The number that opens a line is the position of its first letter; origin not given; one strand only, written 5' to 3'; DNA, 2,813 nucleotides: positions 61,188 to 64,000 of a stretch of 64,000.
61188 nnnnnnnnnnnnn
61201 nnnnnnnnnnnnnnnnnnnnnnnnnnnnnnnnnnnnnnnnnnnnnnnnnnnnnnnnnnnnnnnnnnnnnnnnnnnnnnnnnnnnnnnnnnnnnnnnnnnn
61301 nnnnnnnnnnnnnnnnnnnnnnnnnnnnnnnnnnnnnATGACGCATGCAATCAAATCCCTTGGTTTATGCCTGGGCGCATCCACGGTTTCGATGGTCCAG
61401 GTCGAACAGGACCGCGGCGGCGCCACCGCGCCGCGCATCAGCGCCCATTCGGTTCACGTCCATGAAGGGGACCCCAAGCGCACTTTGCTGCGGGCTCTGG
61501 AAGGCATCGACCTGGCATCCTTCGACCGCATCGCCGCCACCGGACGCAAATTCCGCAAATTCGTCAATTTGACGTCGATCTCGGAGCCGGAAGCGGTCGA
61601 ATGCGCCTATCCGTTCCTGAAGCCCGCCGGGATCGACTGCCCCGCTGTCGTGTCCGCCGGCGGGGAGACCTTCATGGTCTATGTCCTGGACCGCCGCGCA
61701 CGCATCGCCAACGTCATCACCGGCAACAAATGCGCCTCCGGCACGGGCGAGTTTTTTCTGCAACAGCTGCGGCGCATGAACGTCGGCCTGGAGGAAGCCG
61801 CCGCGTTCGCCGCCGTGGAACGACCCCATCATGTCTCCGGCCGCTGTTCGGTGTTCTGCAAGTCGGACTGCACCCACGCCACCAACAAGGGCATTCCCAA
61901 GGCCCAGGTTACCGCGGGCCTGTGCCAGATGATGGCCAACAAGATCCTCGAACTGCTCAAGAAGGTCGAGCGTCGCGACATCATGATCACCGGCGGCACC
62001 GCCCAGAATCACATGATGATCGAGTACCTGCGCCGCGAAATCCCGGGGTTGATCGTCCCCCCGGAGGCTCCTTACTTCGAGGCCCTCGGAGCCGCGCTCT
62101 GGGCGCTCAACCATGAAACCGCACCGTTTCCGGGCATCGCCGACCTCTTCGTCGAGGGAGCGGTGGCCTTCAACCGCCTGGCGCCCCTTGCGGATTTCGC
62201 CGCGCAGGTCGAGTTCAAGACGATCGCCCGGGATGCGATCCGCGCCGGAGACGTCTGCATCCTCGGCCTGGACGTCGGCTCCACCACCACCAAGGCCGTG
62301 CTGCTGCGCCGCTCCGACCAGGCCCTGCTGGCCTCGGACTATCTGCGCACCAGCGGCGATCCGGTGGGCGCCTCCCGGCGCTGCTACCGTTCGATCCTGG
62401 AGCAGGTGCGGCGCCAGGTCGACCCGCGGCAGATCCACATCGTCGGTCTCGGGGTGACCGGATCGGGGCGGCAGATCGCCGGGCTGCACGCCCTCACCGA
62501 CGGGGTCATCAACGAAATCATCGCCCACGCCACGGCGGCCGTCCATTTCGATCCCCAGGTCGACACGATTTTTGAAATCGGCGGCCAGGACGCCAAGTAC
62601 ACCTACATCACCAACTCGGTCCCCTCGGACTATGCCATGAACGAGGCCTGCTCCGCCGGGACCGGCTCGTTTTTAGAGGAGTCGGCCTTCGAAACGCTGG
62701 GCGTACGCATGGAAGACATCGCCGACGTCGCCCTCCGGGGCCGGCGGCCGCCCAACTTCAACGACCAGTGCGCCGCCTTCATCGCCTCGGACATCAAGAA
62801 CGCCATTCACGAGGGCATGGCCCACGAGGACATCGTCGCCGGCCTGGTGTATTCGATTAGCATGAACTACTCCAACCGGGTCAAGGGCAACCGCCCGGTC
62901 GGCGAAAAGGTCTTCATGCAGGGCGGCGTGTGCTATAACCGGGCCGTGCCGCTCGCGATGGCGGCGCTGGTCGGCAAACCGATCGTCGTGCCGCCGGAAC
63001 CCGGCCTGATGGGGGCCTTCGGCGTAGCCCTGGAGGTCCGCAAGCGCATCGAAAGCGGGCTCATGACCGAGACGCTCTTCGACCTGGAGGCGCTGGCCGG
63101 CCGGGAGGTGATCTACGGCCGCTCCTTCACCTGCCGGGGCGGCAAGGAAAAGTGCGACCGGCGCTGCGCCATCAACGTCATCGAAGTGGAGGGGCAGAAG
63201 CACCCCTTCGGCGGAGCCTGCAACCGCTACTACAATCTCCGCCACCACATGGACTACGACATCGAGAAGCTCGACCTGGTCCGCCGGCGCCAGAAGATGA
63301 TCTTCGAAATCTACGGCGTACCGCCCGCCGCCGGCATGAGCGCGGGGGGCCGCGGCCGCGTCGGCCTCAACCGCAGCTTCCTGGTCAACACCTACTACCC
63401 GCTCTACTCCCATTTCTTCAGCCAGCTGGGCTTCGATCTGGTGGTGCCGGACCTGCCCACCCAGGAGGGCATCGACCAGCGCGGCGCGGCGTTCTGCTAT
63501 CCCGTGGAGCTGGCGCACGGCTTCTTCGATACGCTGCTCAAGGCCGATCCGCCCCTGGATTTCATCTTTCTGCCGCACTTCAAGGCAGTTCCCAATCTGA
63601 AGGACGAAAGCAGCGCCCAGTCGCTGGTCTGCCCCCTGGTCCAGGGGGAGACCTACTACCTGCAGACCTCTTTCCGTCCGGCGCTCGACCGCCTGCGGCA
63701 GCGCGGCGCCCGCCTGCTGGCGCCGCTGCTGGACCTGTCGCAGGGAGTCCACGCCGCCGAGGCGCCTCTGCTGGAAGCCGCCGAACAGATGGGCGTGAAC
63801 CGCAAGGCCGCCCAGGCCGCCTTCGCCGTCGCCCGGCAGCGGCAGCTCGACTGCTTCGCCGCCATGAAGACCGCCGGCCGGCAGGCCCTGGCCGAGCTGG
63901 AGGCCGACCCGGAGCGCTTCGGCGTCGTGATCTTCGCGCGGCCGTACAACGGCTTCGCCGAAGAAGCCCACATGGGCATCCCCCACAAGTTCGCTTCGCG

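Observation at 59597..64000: Tandem CDP-alcohol phosphatidyltransferase fusion next to a giant HgdC-type ATPase/dehydratase-like protein: candidate ether-lipid (plasmalogen-type) module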

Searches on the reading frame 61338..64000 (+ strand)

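Call 5: search_protein_families(library=pfam, proteins=[window:61338-64000:+], max_evalue=0.01)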
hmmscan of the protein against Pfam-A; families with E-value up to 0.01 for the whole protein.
window:61338-64000:+ (887 aa): 5 families
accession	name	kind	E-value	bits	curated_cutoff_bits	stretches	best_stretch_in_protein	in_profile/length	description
PF01869.26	BcrAD_BadFG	-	3e-61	207.8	31.5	2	309-565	1-269/271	BadF/BadG/BcrA/BcrD ATPase family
PF09989.15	DUF2229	-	4.9e-38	131.4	29.4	1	674-887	1-207/218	CoA enzyme activase uncharacterised domain (DUF2229)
PF02782.22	FGGY_C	-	1.6e-05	25.3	27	1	465-565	94-192/198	FGGY family of carbohydrate kinases, C-terminal domain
PF22521.2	HypF_C_2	-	0.0016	18.7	27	0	179-234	161-216/241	Carbamoyltransferase, Kae1-like Domain, second subdomain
PF03702.20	AnmK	-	0.0093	15.5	24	0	180-240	254-316/367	Anhydro-N-acetylmuramic acid kinase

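Call 6: search_protein_families(library=ncbifam, proteins=[window:61338-64000:+], max_evalue=0.01)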
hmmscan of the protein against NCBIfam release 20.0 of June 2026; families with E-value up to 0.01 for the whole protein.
window:61338-64000:+ (887 aa): 6 families
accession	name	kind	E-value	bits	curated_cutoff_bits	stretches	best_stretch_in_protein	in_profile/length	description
TIGR00241.1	CoA_E_activ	domain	4e-68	229.6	125.4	2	308-565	2-247/248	acyl-CoA dehydratase activase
TIGR03286.1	methan_mark_15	hypoth_equivalog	6.8e-39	134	455.75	2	262-565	102-399/404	methanogenesis marker 15 protein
TIGR02261.1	benz_CoA_red_D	equivalog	2.1e-26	92.7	312.85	2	115-255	112-261/262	benzoyl-CoA reductase subunit D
TIGR03192.1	benz_CoA_bzdQ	equivalog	1e-25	90.8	380.2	2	103-233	128-261/293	benzoyl-CoA reductase, bzd-type, subunit Q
TIGR02259.1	benz_CoA_red_A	equivalog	2e-25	89.4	578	2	374-537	236-397/432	benzoyl-CoA reductase subunit A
NF011660.0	PRK15080.1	equivalog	0.003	16.8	182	0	195-247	211-263/277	ethanolamine utilization protein EutJ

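Call 12: find_homologous_proteins(query=window:61338-64000:+, max_evalue=1e-30)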
Query window:61338-64000:+ (887 aa): 7482 proteins with E <= 1e-30 among 8000 candidates; the best 120 are listed.
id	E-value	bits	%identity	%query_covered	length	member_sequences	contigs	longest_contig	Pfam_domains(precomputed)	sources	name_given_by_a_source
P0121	0.0e+0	1843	91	100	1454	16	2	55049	PF01869.27,PF09989.16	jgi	-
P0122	0.0e+0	1824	89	100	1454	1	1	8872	PF01869.27,PF09989.16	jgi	jgi:predicted CoA-substrate-specific enzyme activase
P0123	0.0e+0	1813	89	100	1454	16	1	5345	PF01869.27,PF09989.16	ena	-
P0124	0.0e+0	1813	92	96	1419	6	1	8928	PF01869.27,PF02782.23,PF09989.16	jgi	jgi:predicted CoA-substrate-specific enzyme activase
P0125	0.0e+0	1807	89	100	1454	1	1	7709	PF01869.27,PF09989.16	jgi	jgi:predicted CoA-substrate-specific enzyme activase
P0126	0.0e+0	1798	88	100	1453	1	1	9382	PF01869.27,PF09989.16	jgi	jgi:predicted CoA-substrate-specific enzyme activase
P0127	0.0e+0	1792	88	100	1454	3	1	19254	PF01869.27,PF09989.16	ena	-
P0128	0.0e+0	1789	88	100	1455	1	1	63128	PF01869.27,PF09989.16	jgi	jgi:predicted CoA-substrate-specific enzyme activase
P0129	0.0e+0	1789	87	100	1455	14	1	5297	PF01869.27,PF09989.16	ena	-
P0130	0.0e+0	1716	83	100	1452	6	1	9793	PF01869.27,PF09989.16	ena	-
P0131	0.0e+0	1710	84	100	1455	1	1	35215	PF01869.27,PF09989.16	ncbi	ncbi:MAG: acyl-CoA dehydratase activase [Hyphomicrobiales bacterium]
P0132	0.0e+0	1699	83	100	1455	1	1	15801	PF01869.27,PF02782.23,PF09989.16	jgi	jgi:predicted CoA-substrate-specific enzyme activase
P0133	0.0e+0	1695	83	100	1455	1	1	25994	PF01869.27,PF09989.16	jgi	jgi:predicted CoA-substrate-specific enzyme activase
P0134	0.0e+0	1690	82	100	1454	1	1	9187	PF01869.27,PF02782.23,PF09989.16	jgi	jgi:predicted CoA-substrate-specific enzyme activase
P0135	0.0e+0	1685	83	100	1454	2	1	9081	PF01869.27,PF09989.16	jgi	jgi:predicted CoA-substrate-specific enzyme activase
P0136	0.0e+0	1684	82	100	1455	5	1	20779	PF01869.27,PF09989.16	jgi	-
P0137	0.0e+0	1678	82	100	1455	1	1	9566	PF01869.27,PF09989.16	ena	-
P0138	0.0e+0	1676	82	100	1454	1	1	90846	PF01869.27,PF09989.16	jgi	jgi:predicted CoA-substrate-specific enzyme activase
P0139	0.0e+0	1668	81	100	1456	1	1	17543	PF01869.27,PF02782.23,PF09989.16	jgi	jgi:predicted CoA-substrate-specific enzyme activase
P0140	0.0e+0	1665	82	100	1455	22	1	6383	PF01869.27,PF02782.23,PF09989.16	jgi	-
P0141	0.0e+0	1653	82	98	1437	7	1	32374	PF01869.27,PF09989.16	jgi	jgi:predicted CoA-substrate-specific enzyme activase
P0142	0.0e+0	1649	81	100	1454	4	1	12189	PF01869.27,PF09989.16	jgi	jgi:predicted CoA-substrate-specific enzyme activase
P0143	0.0e+0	1648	81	100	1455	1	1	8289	PF01869.27,PF09989.16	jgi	jgi:predicted CoA-substrate-specific enzyme activase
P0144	0.0e+0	1648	80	100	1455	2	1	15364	PF01869.27,PF09989.16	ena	-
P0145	0.0e+0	1646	81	100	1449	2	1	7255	PF01869.27,PF02782.23,PF09989.16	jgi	jgi:predicted CoA-substrate-specific enzyme activase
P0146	0.0e+0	1644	81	100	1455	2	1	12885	PF01869.27,PF09989.16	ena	-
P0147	0.0e+0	1636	80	99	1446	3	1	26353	PF01869.27,PF09989.16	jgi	jgi:predicted CoA-substrate-specific enzyme activase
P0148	0.0e+0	1604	79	100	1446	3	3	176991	PF01869.27,PF09989.16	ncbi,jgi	jgi:predicted CoA-substrate-specific enzyme activase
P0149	0.0e+0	1594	78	100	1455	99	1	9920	PF01869.27,PF02782.23,PF09989.16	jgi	-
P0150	0.0e+0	1593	79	100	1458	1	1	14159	PF01869.27,PF09989.16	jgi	jgi:predicted CoA-substrate-specific enzyme activase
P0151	0.0e+0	1583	77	100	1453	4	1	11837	PF01869.27,PF09989.16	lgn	-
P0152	0.0e+0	1580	79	99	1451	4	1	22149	PF01869.27,PF09989.16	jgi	jgi:predicted CoA-substrate-specific enzyme activase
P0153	0.0e+0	1577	77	100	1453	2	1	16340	PF01869.27,PF02782.23,PF09989.16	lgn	-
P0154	0.0e+0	1568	77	100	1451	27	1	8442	PF01869.27,PF02782.23,PF09989.16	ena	-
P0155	0.0e+0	1555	75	100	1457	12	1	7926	PF01869.27,PF09989.16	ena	-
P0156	0.0e+0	1554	76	100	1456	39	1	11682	PF01869.27,PF09989.16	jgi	-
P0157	0.0e+0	1553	77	100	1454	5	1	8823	PF01869.27,PF02782.23,PF09989.16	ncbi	-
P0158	0.0e+0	1551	77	100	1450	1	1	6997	PF01869.27,PF02782.23,PF09989.16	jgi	jgi:predicted CoA-substrate-specific enzyme activase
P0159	0.0e+0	1543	75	100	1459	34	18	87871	PF01869.27,PF09989.16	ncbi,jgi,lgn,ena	jgi:predicted CoA-substrate-specific enzyme activase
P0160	0.0e+0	1539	74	100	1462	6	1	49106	PF01869.27,PF02782.23,PF09989.16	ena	-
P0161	0.0e+0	1537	75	100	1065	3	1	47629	PF01869.27,PF09989.16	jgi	jgi:predicted CoA-substrate-specific enzyme activase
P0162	0.0e+0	1533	75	100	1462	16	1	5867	PF01869.27,PF02782.23,PF09989.16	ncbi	-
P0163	0.0e+0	1532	75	100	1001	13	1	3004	PF01869.27,PF09989.16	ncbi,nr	ncbi:MAG: activase, partial [Syntrophus sp. (in: bacteria)]|nr:activase [Syntrophus sp. (in: bacteri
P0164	0.0e+0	1532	74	100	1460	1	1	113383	PF01869.27,PF09989.16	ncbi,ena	-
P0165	0.0e+0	1531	75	99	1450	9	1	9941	PF01869.27,PF02782.23,PF09989.16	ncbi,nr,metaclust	ncbi:MAG: activase [Syntrophobacterales bacterium RBG_19FT_COMBO_59_10]|nr:MAG: activase [Syntrophob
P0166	0.0e+0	1529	77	100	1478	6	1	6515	PF01869.27,PF09989.16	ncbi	-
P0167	0.0e+0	1529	74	100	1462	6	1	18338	PF01869.27,PF09989.16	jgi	jgi:predicted CoA-substrate-specific enzyme activase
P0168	0.0e+0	1525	74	100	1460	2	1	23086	PF01869.27,PF02782.23,PF09989.16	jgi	jgi:predicted CoA-substrate-specific enzyme activase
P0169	0.0e+0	1525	74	100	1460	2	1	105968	PF01869.27,PF09989.16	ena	-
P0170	0.0e+0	1524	73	100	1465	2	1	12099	PF01869.27,PF02782.23,PF09989.16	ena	-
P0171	0.0e+0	1524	74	100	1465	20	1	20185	PF01869.27,PF02782.23,PF09989.16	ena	-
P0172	0.0e+0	1524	75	100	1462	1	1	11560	PF01869.27,PF02782.23,PF09989.16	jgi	jgi:predicted CoA-substrate-specific enzyme activase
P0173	0.0e+0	1523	75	99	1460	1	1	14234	PF01869.27,PF09989.16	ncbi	-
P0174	0.0e+0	1522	74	100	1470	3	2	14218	PF01869.27,PF02782.23,PF09989.16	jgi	jgi:predicted CoA-substrate-specific enzyme activase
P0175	0.0e+0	1520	75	100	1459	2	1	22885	PF01869.27,PF02782.23,PF09989.16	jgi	-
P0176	0.0e+0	1520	74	100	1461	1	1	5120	PF01869.27,PF02782.23,PF09989.16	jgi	-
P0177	0.0e+0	1520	74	100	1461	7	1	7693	PF01869.27,PF02782.23,PF09989.16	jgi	jgi:predicted CoA-substrate-specific enzyme activase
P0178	0.0e+0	1519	74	100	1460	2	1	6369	PF01869.27,PF02782.23,PF09989.16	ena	-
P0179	0.0e+0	1518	73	100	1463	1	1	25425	PF01869.27,PF02782.23,PF09989.16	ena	-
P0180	0.0e+0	1518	75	99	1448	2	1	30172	PF01869.27,PF02782.23,PF09989.16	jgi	-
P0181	0.0e+0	1518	73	100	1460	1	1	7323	PF01869.27,PF09989.16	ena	-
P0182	0.0e+0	1517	74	100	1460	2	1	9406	PF01869.27,PF09989.16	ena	-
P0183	0.0e+0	1517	74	100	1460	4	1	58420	PF01869.27,PF09989.16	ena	-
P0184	0.0e+0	1516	74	100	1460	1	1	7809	PF01869.27,PF09989.16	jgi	-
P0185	0.0e+0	1516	74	100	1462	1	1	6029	PF01869.27,PF02782.23,PF09989.16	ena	-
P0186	0.0e+0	1516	74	100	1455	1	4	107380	PF01869.27,PF09989.16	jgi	jgi:predicted CoA-substrate-specific enzyme activase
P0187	0.0e+0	1516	73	100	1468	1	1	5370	PF01869.27,PF02782.23,PF09989.16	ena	-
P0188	0.0e+0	1516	74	100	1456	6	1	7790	PF01869.27,PF09989.16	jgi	jgi:predicted CoA-substrate-specific enzyme activase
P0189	0.0e+0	1516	74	100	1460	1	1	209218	PF01869.27,PF02782.23,PF09989.16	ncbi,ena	-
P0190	0.0e+0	1516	73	100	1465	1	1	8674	PF01869.27,PF09989.16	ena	-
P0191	0.0e+0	1516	74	100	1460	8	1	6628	PF01869.27,PF09989.16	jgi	jgi:predicted CoA-substrate-specific enzyme activase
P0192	0.0e+0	1516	74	100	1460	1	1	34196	PF01869.27,PF02782.23,PF09989.16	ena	-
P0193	0.0e+0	1516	74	100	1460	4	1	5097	PF01869.27,PF09989.16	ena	-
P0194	0.0e+0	1516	74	100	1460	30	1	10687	PF01869.27,PF09989.16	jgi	jgi:predicted CoA-substrate-specific enzyme activase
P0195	0.0e+0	1516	74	100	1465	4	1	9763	PF01869.27,PF02782.23,PF09989.16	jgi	jgi:predicted CoA-substrate-specific enzyme activase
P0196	0.0e+0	1516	74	100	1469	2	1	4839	PF01869.27,PF02782.23,PF09989.16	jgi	jgi:predicted CoA-substrate-specific enzyme activase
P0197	0.0e+0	1515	73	100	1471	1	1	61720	PF01869.27,PF02782.23,PF09989.16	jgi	-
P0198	0.0e+0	1515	73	100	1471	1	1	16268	PF01869.27,PF02782.23,PF09989.16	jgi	-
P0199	0.0e+0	1515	74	100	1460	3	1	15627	PF01869.27,PF09989.16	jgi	jgi:predicted CoA-substrate-specific enzyme activase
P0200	0.0e+0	1514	73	100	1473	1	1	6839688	PF01869.27,PF09989.16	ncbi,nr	ncbi:MAG: activase [Desulfobacterales bacterium]|nr:MAG: activase [Desulfobacterales bacterium]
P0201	0.0e+0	1514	73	100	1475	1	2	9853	PF01869.27,PF02782.23,PF09989.16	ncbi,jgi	ncbi:MAG: acyl-CoA dehydratase activase [Desulfobacterales bacterium]|jgi:predicted CoA-substrate-sp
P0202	0.0e+0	1514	74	100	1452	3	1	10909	PF01869.27,PF02782.23,PF09989.16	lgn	-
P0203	0.0e+0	1514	74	100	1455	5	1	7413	PF01869.27,PF09989.16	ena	-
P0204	0.0e+0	1513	73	100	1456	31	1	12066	PF01869.27,PF02782.23,PF09989.16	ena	-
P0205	0.0e+0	1513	74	100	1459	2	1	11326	PF01869.27,PF09989.16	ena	-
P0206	0.0e+0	1512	74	100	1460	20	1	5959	PF01869.27,PF02782.23,PF09989.16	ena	-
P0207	0.0e+0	1511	73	99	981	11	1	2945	PF01869.27,PF02782.23,PF09989.16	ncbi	ncbi:MAG: acyl-CoA dehydratase activase, partial [Desulfobacterales bacterium]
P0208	0.0e+0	1511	73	100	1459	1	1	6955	PF01869.27,PF02782.23,PF09989.16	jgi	jgi:predicted CoA-substrate-specific enzyme activase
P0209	0.0e+0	1511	79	94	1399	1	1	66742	PF01869.27,PF02782.23,PF09989.16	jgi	jgi:predicted CoA-substrate-specific enzyme activase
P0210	0.0e+0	1511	74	100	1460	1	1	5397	PF01869.27,PF09989.16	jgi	-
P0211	0.0e+0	1511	74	100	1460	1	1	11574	PF01869.27,PF02782.23,PF09989.16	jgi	jgi:predicted CoA-substrate-specific enzyme activase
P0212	0.0e+0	1511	73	100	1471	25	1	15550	PF01869.27,PF02782.23,PF09989.16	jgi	jgi:predicted CoA-substrate-specific enzyme activase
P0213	0.0e+0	1510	74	100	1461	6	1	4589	PF01869.27,PF02782.23,PF09989.16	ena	-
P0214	0.0e+0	1509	73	100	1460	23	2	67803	PF01869.27,PF02782.23,PF09989.16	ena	-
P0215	0.0e+0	1509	73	100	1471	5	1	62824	PF01869.27,PF09989.16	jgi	jgi:predicted CoA-substrate-specific enzyme activase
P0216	0.0e+0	1508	72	100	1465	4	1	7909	PF01869.27,PF02782.23,PF09989.16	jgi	jgi:predicted CoA-substrate-specific enzyme activase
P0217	0.0e+0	1508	73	100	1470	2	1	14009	PF01869.27,PF02782.23,PF09989.16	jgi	jgi:predicted CoA-substrate-specific enzyme activase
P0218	0.0e+0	1507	73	100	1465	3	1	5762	PF01869.27,PF09989.16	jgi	jgi:predicted CoA-substrate-specific enzyme activase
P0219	0.0e+0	1507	74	100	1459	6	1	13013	PF01869.27,PF02782.23,PF09989.16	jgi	jgi:predicted CoA-substrate-specific enzyme activase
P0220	0.0e+0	1507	74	100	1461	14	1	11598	PF01869.27,PF09989.16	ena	-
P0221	0.0e+0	1507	74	100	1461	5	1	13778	PF01869.27,PF02782.23,PF09989.16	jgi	jgi:predicted CoA-substrate-specific enzyme activase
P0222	0.0e+0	1506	74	100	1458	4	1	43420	PF01869.27,PF09989.16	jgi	jgi:predicted CoA-substrate-specific enzyme activase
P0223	0.0e+0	1506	73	100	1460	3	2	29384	PF01869.27,PF02782.23,PF09989.16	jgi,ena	-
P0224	0.0e+0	1505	74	100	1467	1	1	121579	PF01869.27,PF09989.16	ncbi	-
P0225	0.0e+0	1505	74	100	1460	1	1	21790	PF01869.27,PF02782.23,PF09989.16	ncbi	ncbi:MAG: acyl-CoA dehydratase activase [Desulfobacterales bacterium]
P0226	0.0e+0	1505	74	100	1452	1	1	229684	PF01869.27,PF02782.23,PF09989.16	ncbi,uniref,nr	ncbi:acyl-CoA dehydratase activase [Desulfobulbus alkaliphilus]|uniref:acyl-CoA dehydratase activase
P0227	0.0e+0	1505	73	100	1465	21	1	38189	PF01869.27,PF02782.23,PF09989.16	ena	-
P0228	0.0e+0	1505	74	100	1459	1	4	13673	PF01869.27,PF02782.23,PF09989.16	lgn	-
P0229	0.0e+0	1505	73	100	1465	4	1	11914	PF01869.27,PF02782.23,PF09989.16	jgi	-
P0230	0.0e+0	1504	74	100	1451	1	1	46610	PF01869.27,PF09989.16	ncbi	-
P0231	0.0e+0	1504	76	97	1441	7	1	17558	PF01869.27,PF09989.16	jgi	jgi:predicted CoA-substrate-specific enzyme activase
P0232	0.0e+0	1504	73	100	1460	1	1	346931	PF01869.27,PF02782.23,PF09989.16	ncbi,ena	-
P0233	0.0e+0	1504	74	100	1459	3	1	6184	PF01869.27,PF02782.23,PF09989.16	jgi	jgi:predicted CoA-substrate-specific enzyme activase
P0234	0.0e+0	1503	74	100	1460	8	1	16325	PF01869.27,PF02782.23,PF09989.16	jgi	jgi:predicted CoA-substrate-specific enzyme activase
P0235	0.0e+0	1503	72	100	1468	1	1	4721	PF01869.27,PF02782.23,PF09989.16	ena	-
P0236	0.0e+0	1503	73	100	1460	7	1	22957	PF01869.27,PF02782.23,PF09989.16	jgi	jgi:predicted CoA-substrate-specific enzyme activase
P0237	0.0e+0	1502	73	100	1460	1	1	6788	PF01869.27,PF09989.16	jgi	jgi:predicted CoA-substrate-specific enzyme activase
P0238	0.0e+0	1502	73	100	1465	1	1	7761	PF01869.27,PF02782.23,PF09989.16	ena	-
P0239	0.0e+0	1502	75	100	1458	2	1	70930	PF01869.27,PF09989.16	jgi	jgi:predicted CoA-substrate-specific enzyme activase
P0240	0.0e+0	1502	73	100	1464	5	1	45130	PF01869.27,PF02782.23,PF09989.16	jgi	jgi:predicted CoA-substrate-specific enzyme activase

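Call 45: find_encoding_contigs(protein=P0226, flank=10000, max_places=2)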
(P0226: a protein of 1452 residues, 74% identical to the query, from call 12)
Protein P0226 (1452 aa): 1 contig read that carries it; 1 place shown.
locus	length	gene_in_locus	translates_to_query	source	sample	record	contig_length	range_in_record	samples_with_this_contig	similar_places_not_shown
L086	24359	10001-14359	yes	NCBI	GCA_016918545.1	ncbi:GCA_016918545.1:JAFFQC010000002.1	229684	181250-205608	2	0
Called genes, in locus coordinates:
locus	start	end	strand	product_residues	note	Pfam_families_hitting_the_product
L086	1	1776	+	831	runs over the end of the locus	PF23139:OB_YrrC, PF14520:HHH_5, PF14490:HHH_RecD2, PF13086:AAA_11 (faint), PF13245:AAA_19, PF13604:AAA_30, PF18335:SH3_13, PF13538:UvrD_C_2, +1 more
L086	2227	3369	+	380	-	PF08240:ADH_N, PF00107:ADH_zinc_N, PF13602:ADH_zinc_N_2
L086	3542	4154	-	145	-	-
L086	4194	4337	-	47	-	-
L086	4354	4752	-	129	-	-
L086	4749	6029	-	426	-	-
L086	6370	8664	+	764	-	PF01564:Spermine_synth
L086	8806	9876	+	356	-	PF04055:Radical_SAM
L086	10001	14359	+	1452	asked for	PF01869:BcrAD_BadFG, PF02782:FGGY_C (faint), PF01869:BcrAD_BadFG, PF09989:DUF2229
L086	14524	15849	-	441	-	PF07690:MFS_1, PF11700:ATG22, PF07690:MFS_1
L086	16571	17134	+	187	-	PF02572:CobA_CobO_BtuR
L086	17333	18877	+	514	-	PF00795:CN_hydrolase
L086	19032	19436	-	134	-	-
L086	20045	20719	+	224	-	PF00702:Hydrolase, PF13419:HAD_2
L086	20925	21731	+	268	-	PF02110:HK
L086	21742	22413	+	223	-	PF02581:TMP-TENI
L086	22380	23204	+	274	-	PF08543:Phos_pyr_kin, PF00294:PfkB (weak)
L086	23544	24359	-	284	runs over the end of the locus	-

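Call 58: search_protein_families(library=pfam, proteins=[L086:8806-9873:+], max_evalue=0.0001)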
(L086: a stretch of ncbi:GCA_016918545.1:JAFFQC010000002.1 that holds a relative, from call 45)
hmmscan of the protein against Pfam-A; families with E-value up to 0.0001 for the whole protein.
L086:8806-9873:+ (356 aa): 1 family
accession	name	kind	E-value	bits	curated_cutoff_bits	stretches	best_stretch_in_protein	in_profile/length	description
PF04055.27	Radical_SAM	-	5e-09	37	29.5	1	124-206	2-88/166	Radical SAM superfamily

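Call 74: find_encoding_contigs(protein=P0159, flank=8000, max_places=2)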
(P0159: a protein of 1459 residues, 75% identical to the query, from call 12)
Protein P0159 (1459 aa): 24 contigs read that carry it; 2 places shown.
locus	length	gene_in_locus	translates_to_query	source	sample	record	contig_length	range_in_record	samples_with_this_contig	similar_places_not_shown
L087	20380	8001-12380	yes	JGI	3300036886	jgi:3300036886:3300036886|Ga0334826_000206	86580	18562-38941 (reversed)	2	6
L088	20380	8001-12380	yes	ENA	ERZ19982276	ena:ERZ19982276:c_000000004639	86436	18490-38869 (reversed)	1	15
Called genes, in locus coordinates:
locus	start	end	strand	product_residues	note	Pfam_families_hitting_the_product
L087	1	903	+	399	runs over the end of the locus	PF02771:Acyl-CoA_dh_N, PF02770:Acyl-CoA_dh_M, PF00441:Acyl-CoA_dh_1, PF08028:Acyl-CoA_dh_2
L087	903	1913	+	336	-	PF08545:ACP_syn_III, PF08541:ACP_syn_III_C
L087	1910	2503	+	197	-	PF07977:FabA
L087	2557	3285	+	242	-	PF00106:adh_short, PF01370:Epimerase (faint), PF08659:KR, PF13561:adh_short_C2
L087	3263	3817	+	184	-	PF22817:ApeP-like (weak), PF07977:FabA, PF22818:ApeI-like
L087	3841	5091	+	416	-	PF00109:ketoacyl-synt, PF02801:Ketoacyl-synt_C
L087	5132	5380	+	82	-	-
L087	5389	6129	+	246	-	PF01553:Acyltransferase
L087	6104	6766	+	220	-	PF01648:ACPS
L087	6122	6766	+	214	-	PF01648:ACPS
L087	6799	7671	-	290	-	PF01026:TatD_DNase (faint), PF04909:Amidohydro_2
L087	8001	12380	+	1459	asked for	PF01869:BcrAD_BadFG, PF09989:DUF2229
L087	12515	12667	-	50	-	-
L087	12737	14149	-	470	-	PF01565:FAD_binding_4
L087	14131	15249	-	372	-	PF02353:CMAS, PF13489:Methyltransf_23, PF08241:Methyltransf_11, PF08242:Methyltransf_12, PF13649:Methyltransf_25, PF13847:Methyltransf_31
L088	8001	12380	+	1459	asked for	PF01869:BcrAD_BadFG, PF09989:DUF2229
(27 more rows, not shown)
